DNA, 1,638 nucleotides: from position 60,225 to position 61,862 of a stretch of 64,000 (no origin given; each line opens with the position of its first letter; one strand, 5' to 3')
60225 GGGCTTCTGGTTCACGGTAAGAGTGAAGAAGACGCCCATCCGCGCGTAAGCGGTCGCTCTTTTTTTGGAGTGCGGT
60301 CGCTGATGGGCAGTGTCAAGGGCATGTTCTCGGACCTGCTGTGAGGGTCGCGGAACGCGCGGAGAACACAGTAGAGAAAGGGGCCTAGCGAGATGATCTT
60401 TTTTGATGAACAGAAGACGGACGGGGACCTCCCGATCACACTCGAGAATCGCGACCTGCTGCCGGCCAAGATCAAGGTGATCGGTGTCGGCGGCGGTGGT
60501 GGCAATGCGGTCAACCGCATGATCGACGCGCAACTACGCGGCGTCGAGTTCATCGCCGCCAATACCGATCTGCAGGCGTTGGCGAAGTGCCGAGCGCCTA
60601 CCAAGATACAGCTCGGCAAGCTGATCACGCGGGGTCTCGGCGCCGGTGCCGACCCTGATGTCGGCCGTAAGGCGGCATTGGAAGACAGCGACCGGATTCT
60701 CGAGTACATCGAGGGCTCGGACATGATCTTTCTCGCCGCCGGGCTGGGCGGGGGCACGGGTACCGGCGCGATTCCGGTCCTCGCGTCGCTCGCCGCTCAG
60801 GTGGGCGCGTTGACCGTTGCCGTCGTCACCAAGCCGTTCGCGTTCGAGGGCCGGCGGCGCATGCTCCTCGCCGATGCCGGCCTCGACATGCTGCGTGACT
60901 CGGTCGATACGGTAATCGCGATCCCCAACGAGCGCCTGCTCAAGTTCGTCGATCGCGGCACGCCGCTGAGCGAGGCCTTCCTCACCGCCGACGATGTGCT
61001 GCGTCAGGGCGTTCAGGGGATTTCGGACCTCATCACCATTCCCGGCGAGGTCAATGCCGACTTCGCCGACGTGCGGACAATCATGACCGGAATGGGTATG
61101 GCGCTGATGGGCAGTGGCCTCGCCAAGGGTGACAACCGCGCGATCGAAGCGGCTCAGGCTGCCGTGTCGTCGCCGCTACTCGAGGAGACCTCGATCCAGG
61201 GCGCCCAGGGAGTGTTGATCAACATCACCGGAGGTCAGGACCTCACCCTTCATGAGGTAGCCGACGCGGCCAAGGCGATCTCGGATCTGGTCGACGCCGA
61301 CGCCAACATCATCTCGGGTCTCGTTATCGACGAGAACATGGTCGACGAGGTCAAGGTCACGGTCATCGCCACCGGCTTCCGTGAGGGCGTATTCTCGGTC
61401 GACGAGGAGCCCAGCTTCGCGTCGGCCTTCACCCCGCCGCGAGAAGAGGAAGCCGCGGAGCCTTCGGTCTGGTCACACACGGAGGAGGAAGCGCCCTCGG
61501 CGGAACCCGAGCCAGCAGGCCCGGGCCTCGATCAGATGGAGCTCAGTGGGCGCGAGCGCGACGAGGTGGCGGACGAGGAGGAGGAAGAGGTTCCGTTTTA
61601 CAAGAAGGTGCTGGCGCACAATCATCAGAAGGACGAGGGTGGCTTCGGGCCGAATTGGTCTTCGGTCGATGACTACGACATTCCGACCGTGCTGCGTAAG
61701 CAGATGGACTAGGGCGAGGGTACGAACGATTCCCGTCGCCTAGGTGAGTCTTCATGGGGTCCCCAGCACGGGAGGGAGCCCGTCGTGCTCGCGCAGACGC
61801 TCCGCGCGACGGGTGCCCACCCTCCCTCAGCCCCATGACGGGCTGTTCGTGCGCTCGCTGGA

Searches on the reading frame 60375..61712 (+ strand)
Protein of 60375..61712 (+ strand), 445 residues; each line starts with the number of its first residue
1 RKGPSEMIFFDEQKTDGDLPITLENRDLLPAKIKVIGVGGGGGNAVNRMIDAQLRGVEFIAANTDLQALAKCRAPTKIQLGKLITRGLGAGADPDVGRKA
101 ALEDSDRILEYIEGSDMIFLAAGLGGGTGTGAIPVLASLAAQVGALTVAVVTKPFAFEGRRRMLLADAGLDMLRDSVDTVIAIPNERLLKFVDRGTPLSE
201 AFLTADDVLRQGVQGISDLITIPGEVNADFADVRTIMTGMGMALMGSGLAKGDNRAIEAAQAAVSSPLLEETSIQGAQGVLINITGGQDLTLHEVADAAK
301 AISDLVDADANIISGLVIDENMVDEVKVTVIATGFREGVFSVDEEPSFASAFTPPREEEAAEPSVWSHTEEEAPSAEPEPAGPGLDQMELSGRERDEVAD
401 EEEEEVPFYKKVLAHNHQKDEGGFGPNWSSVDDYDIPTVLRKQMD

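Call 21: search_protein_families(library=pfam, proteins=[window:60375-61712:+], max_evalue=0.0001)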
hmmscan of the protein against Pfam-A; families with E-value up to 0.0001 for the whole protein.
window:60375-61712:+ (445 aa): 2 families
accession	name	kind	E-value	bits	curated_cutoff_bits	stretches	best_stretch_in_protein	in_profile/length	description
PF00091.31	Tubulin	-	5e-46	157.8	33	1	32-192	1-189/190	Tubulin/FtsZ family, GTPase domain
PF12327.13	FtsZ_C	-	4.9e-34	117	27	1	241-335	1-94/95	FtsZ family, C-terminal domain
